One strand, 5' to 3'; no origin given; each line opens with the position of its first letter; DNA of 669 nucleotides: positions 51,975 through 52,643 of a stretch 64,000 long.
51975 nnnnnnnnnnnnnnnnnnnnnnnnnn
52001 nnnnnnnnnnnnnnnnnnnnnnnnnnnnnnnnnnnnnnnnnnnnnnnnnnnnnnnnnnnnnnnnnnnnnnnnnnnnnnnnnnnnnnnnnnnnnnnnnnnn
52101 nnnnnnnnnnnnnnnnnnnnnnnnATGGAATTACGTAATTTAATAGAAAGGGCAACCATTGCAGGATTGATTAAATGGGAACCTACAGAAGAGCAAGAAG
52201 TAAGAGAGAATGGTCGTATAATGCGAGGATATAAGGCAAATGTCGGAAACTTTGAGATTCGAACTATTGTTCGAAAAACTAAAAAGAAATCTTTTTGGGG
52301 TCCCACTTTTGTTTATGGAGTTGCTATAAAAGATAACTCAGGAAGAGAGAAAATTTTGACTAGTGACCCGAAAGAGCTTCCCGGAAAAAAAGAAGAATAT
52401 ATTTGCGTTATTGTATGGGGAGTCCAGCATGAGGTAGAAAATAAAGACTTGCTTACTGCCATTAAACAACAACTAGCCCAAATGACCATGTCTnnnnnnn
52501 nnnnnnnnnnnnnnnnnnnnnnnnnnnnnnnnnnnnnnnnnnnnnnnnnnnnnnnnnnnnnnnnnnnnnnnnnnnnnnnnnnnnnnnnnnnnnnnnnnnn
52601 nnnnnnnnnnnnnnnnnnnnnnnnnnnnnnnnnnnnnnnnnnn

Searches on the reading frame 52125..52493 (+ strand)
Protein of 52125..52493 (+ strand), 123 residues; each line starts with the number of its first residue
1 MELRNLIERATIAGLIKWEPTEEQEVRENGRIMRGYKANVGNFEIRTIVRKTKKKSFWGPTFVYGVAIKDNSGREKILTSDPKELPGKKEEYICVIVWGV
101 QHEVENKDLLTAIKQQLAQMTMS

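Call 16: search_protein_families(library=pfam, proteins=[window:52125-52493:+], max_evalue=1)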
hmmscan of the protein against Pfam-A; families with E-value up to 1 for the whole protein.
window:52125-52493:+ (123 aa): 1 family
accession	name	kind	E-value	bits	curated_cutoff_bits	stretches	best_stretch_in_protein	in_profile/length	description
PF04895.17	Nre_C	-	0.093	13.1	27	1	32-55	42-65/110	Archaeal Nre, C-terminal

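Call 17: search_protein_families(library=phrogs, proteins=[window:52125-52493:+], max_evalue=1)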
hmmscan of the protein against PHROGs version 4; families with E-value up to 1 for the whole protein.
window:52125-52493:+ (123 aa): 1 family
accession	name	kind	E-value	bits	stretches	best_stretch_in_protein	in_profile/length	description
phrog_21404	-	unknown function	0.054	14.9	0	17-57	50-88/101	-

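Call 18: search_protein_families(library=padloc, proteins=[window:52125-52493:+], max_evalue=1)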
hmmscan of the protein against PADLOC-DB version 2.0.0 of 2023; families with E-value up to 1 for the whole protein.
window:52125-52493:+ (123 aa): 0 families
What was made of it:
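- Tried and rejected: ORF A and ORF B have no Pfam, PHROG or PADLOC match (calls 16-18).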

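Call 22: find_homologous_proteins(query=window:52125-52493:+, max_evalue=0.01)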
Query window:52125-52493:+ (123 aa): 1 proteins with E <= 0.01 among 4 candidates.
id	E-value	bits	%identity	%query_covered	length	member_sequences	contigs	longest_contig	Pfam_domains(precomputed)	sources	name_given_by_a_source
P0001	2.3e-75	268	100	100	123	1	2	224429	-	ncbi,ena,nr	ncbi:hypothetical protein KAS79_00730 [Candidatus Parcubacteria bacterium]|nr:hypothetical protein [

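Call 28: find_encoding_contigs(protein=P0001, flank=10000, max_places=6)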
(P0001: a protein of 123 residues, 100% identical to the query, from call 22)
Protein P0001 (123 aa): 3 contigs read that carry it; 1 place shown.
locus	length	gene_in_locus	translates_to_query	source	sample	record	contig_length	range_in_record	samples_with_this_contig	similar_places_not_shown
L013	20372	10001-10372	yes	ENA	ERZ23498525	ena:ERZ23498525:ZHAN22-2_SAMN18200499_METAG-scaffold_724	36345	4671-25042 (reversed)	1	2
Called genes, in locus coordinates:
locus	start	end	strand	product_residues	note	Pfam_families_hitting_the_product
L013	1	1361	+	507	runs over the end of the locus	PF03193:RsgA_GTPase (faint), PF00005:ABC_tran, PF00931:NB-ARC (faint), PF02463:SMC_N, PF13555:AAA_29 (faint), PF01926:MMR_HSR1 (faint), PF12848:ABC_tran_Xtn, PF00005:ABC_tran, +3 more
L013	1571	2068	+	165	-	PF03928:HbpS-like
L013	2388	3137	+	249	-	PF08713:DNA_alkylation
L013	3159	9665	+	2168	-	PF13205:Big_5 (faint), PF01835:MG2, PF17962:bMG6, PF07703:A2M_BRD, PF00207:A2M, PF07678:TED_complement, PF17973:bMG10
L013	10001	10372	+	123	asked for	-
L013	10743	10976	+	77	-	-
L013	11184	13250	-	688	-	PF00912:Transgly, PF00905:Transpeptidase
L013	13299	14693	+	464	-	PF03734:YkuD, PF13354:Beta-lactamase2, PF00768:Peptidase_S11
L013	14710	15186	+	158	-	PF00254:FKBP_C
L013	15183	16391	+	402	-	PF01595:CNNM, PF00571:CBS, PF03471:CorC_HlyC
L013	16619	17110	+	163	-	PF03928:HbpS-like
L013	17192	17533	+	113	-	-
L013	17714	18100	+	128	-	-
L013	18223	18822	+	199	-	-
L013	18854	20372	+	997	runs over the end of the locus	PF00580:UvrD-helicase, PF13245:AAA_19, PF13361:UvrD_C, PF13538:UvrD_C_2 (faint), PF12705:PDDEXK_1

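Call 63: predict_structure(protein=window:52125-52493:+)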
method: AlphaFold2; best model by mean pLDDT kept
length: 123 residues; sequences in the alignment: 1
mean_pLDDT: 59.1   pTM: 0.53
mean pLDDT of the five models: 59.1, 48.6, 47.5, 45.8, 43.6
residues with pLDDT >= 90: 0; 70-90: 28; 50-70: 69; < 50: 26
segments of 3 or more residues with pLDDT < 50: 82-105
pLDDT, mean of each block of 10 residues (from residue 1): 68 72 60 71 69 56 65 64 40 31 47 70 50
secondary structure, 60 per line:
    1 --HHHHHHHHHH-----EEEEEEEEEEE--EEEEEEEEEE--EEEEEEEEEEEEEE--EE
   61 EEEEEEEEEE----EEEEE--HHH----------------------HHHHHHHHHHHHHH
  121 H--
elements in order: H3-12 E18-28 E31-40 E43-56 E59-70 E75-79 H107-121

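Call 68: fold_search(model_id=the predicted structure, library=pdb)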
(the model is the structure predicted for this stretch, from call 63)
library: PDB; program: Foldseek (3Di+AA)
matches with E <= 10: 598; with E <= 0.001: 0
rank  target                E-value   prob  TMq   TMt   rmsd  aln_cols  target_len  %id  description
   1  7cfa_A                1.3e-01  0.08  0.16  0.10  15.4       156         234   11  Crystal structure of the restriction DNA glycosylase R.CcoLI (released 2020-12-16)
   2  8j1c_D                1.9e-01  0.87  0.40  0.19   5.2        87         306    8  Structure of amino acid dehydrogenase in complex with NADP (released 2023-08-16)
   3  8j1g_D                2.2e-01  0.82  0.37  0.17   5.2        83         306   12  Structure of amino acid dehydrogenase in complex with NADPH (released 2023-08-16)
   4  7vs6                  2.3e-01  0.09  0.15  0.13  13.8       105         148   10  Phloem lectin (PP2) structure -native form (released 2023-02-01)
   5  7kbb_D                2.6e-01  0.07  0.15  0.12  18.3        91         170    5  Cryo-EM structure of the HCMV pentamer bound by Fabs 2-18 and 8I21 (released 2021-08-11)
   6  7w4b_A                2.8e-01  0.09  0.16  0.14  13.8       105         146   10  Phloem lectin (PP2) structure -complex with Chitotrise (released 2023-03-08)
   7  8j62_C                3.4e-01  0.54  0.35  0.35   6.3        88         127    9  Cryo-EM structure of APOBEC3G-Vif complex (released 2023-07-19)
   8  7yaq                  3.4e-01  0.13  0.16  0.14  12.5        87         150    9  Phloem lectin (PP2)C34S mutant (released 2023-03-08)
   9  3bb9_A                3.9e-01  0.20  0.23  0.23   9.6       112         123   13  Crystal structure of a putative ketosteroid isomerase (sfri_1973) from shewanella frigidimarina ncimb 400 at 1.80 A re (released 2007-11-20)
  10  2gfa_B                3.9e-01  0.08  0.15  0.17  13.8       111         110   11  double tudor domain complex structure (released 2006-05-02)
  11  1omo_A                4.1e-01  0.54  0.35  0.17   5.4        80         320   14  alanine dehydrogenase dimer w/bound NAD (archaeal) (released 2004-07-06)
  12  6nil_C                4.3e-01  0.30  0.32  0.31   6.8        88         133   12  cryoEM structure of the truncated HIV-1 Vif/CBFbeta/A3F complex (released 2019-12-11)
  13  6ncl_a5               4.3e-01  0.15  0.27  0.19  24.6       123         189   13  Near-atomic structure of icosahedrally averaged PBCV-1 capsid (released 2019-01-30)
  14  7zpk_C                4.3e-01  0.10  0.22  0.13  29.7       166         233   11  Mammalian Dicer in the "pre-dicing state" with pre-miR-15a substrate and TARBP2 subunit (released 2022-11-16)
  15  6fne_A                4.6e-01  0.05  0.16  0.09  11.5       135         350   10  Structure of human Brag2 (Sec7-PH domains) with the inhibitor Bragsin bound to the PH domain (released 2019-03-13)
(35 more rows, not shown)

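Call 69: search_protein_representatives(protein=window:52125-52493:+)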
Query: 123 residues. Proteins with E-value up to 0.001 (for the whole library): 36; up to 1e-10: 8; up to 1e-30: 1. The best 36 are listed.
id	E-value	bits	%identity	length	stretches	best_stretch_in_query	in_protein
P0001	7.2e-76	268.3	100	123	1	1-123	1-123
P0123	1.5e-16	76.9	45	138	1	3-121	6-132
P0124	7.0e-14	68.3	41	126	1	5-121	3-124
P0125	1.1e-13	67.6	39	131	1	2-113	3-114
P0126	5.6e-13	65.4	38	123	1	2-121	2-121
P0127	2.6e-12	63.2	40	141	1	5-119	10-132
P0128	9.9e-12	61.4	36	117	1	7-121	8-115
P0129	1.2e-11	61.1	32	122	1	4-120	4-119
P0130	1.9e-10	57.2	31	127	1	2-120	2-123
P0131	1.2e-09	54.6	37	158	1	3-117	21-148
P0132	1.7e-09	54.1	33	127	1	7-119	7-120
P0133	3.0e-09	53.4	31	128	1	3-120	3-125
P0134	1.4e-08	51.2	34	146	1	6-118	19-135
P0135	4.8e-08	49.5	40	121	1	5-120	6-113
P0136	5.5e-08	49.3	34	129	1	1-120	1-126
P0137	7.2e-08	48.9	36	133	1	6-113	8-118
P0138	8.9e-07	45.4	35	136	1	2-120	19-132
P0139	9.8e-07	45.3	32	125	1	5-120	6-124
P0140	1.9e-06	44.3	35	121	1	2-120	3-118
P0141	2.2e-06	44.1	40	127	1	6-90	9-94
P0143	3.5e-06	43.5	32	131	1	4-118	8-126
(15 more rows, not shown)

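Call 70: find_encoding_contigs(protein=P0123, flank=3000, max_places=3)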
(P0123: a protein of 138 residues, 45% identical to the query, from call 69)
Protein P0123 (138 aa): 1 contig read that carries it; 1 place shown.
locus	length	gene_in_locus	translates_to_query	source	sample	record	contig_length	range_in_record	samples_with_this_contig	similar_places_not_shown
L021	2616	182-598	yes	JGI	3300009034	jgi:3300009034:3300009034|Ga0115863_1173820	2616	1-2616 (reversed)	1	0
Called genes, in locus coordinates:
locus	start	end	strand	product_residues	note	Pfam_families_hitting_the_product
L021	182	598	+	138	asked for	-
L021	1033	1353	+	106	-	PF00076:RRM_1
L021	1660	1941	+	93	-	PF22277:EncFtn-like, PF03232:COQ7 (weak), PF02915:Rubrerythrin (weak)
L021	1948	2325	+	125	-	PF06397:Desulfoferrod_N, PF01880:Desulfoferrodox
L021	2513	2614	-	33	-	?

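Call 73: list_cluster_members(proteins=[P0123, P0124, P0125, P0126, P0127, P0128, P0129, P0130, P0131, P0132])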
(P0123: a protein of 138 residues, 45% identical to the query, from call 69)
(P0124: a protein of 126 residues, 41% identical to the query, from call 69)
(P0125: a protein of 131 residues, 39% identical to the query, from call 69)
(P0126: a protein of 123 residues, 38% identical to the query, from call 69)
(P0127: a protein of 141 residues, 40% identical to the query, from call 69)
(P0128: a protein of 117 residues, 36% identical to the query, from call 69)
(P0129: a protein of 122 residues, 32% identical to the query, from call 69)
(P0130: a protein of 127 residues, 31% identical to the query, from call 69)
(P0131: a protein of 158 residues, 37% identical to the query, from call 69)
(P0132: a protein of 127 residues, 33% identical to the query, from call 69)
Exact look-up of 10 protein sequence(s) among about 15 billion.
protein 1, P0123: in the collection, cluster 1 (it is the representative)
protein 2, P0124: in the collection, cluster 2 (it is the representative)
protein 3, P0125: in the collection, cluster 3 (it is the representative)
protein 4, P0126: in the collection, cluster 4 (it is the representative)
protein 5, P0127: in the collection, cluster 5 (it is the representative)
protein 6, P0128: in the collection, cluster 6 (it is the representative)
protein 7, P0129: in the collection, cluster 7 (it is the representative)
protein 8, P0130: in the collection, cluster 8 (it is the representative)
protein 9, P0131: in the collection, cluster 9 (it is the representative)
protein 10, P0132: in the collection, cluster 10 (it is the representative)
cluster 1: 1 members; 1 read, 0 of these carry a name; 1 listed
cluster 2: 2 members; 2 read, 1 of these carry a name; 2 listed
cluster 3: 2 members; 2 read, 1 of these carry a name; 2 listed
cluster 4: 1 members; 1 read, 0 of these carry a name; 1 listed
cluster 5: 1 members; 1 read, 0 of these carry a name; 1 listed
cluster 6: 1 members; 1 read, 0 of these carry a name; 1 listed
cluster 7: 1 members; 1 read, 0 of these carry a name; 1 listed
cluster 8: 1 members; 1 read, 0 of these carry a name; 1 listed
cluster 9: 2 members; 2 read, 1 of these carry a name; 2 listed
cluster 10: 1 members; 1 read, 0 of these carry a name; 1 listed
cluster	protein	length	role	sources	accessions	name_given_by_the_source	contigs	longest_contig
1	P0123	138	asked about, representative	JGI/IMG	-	-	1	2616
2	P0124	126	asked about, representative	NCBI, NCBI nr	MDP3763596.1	MAG: hypothetical protein Q8Q92_03020 [bacterium] | hypothetical protein [bacterium]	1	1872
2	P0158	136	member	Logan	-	-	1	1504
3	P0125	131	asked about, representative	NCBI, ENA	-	-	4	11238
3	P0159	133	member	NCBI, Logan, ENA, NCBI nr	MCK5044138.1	hypothetical protein KAR26_00210 [Candidatus Parcubacteria bacterium] | hypothetical protein [Candidatus Parcubacteria bacterium]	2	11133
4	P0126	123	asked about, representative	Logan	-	-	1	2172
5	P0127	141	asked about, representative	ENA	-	-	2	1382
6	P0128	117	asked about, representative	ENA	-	-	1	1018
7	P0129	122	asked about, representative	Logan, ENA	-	-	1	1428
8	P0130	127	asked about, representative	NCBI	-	-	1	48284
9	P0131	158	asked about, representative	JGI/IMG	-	hypothetical protein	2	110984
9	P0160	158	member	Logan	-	-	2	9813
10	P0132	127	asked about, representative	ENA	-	-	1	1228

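Call 75: find_encoding_contigs(protein=P0130, flank=5000, max_places=2)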
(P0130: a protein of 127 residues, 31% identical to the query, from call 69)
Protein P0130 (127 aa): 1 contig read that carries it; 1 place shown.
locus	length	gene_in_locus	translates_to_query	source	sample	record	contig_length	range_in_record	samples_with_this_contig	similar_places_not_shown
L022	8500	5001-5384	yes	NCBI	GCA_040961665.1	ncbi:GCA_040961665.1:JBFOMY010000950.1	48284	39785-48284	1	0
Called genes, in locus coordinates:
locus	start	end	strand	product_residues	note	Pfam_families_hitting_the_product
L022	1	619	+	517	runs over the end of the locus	PF00749:tRNA-synt_1c, PF19269:Anticodon_2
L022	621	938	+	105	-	-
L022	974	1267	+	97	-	PF02686:GatC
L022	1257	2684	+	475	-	PF01425:Amidase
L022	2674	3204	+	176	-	-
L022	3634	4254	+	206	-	-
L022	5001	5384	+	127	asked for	-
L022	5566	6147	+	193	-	PF01928:CYTH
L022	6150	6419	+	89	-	-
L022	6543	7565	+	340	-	PF02912:Phe_tRNA-synt_N, PF01409:tRNA-synt_2d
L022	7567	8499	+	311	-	?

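Call 76: find_encoding_contigs(protein=P0131, flank=5000, max_places=2)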
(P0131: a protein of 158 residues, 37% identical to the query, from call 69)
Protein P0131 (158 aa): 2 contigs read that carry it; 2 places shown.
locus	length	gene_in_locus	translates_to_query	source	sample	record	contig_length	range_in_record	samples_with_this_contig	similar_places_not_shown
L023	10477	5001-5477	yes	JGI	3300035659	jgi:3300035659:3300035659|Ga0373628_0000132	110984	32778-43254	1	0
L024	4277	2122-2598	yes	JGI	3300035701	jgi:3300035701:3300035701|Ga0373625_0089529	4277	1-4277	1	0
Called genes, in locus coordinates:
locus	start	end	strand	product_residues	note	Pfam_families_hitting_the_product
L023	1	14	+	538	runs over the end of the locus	PF03717:PBP_dimer, PF00905:Transpeptidase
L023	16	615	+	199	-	-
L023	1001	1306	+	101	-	-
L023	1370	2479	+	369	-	PF03222:Trp_Tyr_perm, PF13520:AA_permease_2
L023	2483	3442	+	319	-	PF01699:Na_Ca_ex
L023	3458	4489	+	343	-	PF02646:RmuC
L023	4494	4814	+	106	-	PF00829:Ribosomal_L21p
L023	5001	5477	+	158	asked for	-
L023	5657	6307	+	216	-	PF00561:Abhydrolase_1, PF12146:Hydrolase_4 (faint), PF12697:Abhydrolase_6, PF07819:PGAP1 (weak)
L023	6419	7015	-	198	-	PF21176:RecR_HhH, PF13662:Toprim_4, PF01751:Toprim, PF21175:RecR_C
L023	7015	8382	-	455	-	PF00772:DnaB, PF13481:AAA_25 (weak), PF03796:DnaB_C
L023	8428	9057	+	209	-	PF00657:Lipase_GDSL, PF04311:DUF459 (faint), PF13472:Lipase_GDSL_2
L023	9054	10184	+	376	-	PF13439:Glyco_transf_4, PF00534:Glycos_transf_1, PF13692:Glyco_trans_1_4, PF13524:Glyco_trans_1_2 (weak)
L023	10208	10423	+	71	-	-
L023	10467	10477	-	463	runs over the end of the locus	PF01406:tRNA-synt_1e, PF09334:tRNA-synt_1g, PF00133:tRNA-synt_1 (weak), PF01921:tRNA-synt_1f (weak), PF09334:tRNA-synt_1g (weak), PF09190:DALR_2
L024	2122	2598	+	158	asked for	-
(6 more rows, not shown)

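Call 77: find_encoding_contigs(protein=P0125, flank=5000, max_places=3)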
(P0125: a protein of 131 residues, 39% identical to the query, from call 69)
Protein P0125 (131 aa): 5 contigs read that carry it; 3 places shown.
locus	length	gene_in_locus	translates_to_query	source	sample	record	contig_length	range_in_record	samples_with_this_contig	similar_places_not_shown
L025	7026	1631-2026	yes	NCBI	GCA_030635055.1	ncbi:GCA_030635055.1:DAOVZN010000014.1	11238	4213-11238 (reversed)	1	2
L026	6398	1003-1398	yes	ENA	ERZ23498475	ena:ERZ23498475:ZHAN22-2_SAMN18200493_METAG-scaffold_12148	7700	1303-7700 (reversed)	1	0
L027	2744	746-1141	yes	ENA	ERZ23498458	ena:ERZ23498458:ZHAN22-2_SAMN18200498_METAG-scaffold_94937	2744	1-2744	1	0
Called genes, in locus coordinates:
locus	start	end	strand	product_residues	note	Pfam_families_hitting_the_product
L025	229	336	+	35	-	-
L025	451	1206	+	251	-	-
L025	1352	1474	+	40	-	-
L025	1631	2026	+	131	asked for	-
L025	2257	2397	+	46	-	-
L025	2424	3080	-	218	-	PF21176:RecR_HhH, PF01751:Toprim, PF13662:Toprim_4, PF21175:RecR_C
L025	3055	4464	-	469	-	PF00772:DnaB, PF03796:DnaB_C, PF13481:AAA_25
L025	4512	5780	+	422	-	PF13439:Glyco_transf_4, PF20706:GT4-conflict, PF00534:Glycos_transf_1, PF13692:Glyco_trans_1_4, PF13524:Glyco_trans_1_2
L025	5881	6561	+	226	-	PF00382:TFIIB (faint)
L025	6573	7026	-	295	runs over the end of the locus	PF00291:PALP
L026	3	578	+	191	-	?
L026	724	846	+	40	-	-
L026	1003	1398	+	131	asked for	-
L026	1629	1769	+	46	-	-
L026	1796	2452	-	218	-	PF21176:RecR_HhH, PF01751:Toprim, PF13662:Toprim_4, PF21175:RecR_C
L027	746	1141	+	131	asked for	-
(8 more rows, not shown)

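Call 86: search_protein_families(library=pfam, alignment_id=A2, max_evalue=0.01)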
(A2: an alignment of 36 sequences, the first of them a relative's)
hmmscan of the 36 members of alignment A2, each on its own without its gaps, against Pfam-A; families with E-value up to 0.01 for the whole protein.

A. member 1, P0001 (123 aa): 0 families

B. families by the number of members that match (of 36 scanned): 0 families

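Call 87: search_solved_structures(query=A2, max_evalue=1)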
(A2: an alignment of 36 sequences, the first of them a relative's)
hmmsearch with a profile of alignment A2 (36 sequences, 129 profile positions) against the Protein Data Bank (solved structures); distinct sequences matched with E-value up to 1: 2.
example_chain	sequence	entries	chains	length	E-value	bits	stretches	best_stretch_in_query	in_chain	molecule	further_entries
7e2c_A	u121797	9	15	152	0.69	13.1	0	57-109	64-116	TRAPP-associated protein TCA17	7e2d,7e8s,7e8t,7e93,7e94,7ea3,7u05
3pr6_A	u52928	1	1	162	0.79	12.9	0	57-109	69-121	TRAPP-associated protein TCA17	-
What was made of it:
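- Tried and rejected: The family profile found nothing in Pfam or among PDB sequences (calls 86, 87).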

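Call 88: list_cluster_members(proteins=[P0133, P0134, P0135, P0136, P0137, P0138, P0139, P0140, P0141, P0143])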
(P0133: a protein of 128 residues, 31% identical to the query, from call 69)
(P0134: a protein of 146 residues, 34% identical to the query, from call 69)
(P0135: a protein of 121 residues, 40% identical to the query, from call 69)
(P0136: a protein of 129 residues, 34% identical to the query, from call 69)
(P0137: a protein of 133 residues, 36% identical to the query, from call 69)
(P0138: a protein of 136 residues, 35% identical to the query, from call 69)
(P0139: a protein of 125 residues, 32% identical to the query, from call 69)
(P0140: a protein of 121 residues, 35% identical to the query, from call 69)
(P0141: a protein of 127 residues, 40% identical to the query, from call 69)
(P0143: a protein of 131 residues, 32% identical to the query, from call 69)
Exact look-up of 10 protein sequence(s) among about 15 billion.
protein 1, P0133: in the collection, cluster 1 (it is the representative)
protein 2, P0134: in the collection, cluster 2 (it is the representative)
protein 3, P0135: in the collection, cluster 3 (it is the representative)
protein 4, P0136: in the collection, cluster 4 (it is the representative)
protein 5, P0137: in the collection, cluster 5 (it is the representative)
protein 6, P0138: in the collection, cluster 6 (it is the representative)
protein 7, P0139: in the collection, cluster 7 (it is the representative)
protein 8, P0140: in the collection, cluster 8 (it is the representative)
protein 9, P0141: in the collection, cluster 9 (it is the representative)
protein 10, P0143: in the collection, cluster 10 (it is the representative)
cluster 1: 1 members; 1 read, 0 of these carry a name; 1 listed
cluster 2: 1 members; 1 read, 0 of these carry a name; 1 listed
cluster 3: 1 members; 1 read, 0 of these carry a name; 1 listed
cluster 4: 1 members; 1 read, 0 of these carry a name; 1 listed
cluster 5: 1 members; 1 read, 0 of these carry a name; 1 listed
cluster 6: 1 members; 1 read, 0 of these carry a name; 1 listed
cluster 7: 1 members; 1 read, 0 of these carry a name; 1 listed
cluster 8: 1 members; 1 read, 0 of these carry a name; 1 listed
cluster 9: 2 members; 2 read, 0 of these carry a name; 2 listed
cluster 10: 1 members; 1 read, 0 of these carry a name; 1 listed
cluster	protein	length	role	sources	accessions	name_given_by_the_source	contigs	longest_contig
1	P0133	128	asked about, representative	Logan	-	-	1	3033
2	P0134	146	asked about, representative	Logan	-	-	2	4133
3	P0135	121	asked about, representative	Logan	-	-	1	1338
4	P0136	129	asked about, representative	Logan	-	-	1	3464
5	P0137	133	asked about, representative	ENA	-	-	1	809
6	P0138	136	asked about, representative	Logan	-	-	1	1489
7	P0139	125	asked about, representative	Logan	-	-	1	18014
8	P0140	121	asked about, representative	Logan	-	-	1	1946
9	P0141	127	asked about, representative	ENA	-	-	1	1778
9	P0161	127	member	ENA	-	-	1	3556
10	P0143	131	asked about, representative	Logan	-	-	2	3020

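Call 89: find_encoding_contigs(protein=P0124, flank=3000, max_places=3)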
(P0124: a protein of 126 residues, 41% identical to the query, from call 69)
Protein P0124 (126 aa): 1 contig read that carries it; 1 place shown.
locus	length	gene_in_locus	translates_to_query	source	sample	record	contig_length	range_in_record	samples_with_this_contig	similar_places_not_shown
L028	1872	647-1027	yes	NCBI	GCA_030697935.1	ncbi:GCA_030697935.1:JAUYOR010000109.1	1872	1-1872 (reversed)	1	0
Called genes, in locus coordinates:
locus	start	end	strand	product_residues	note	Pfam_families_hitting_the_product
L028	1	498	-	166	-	PF00753:Lactamase_B (weak)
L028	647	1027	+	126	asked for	-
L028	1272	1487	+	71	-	-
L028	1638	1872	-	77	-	?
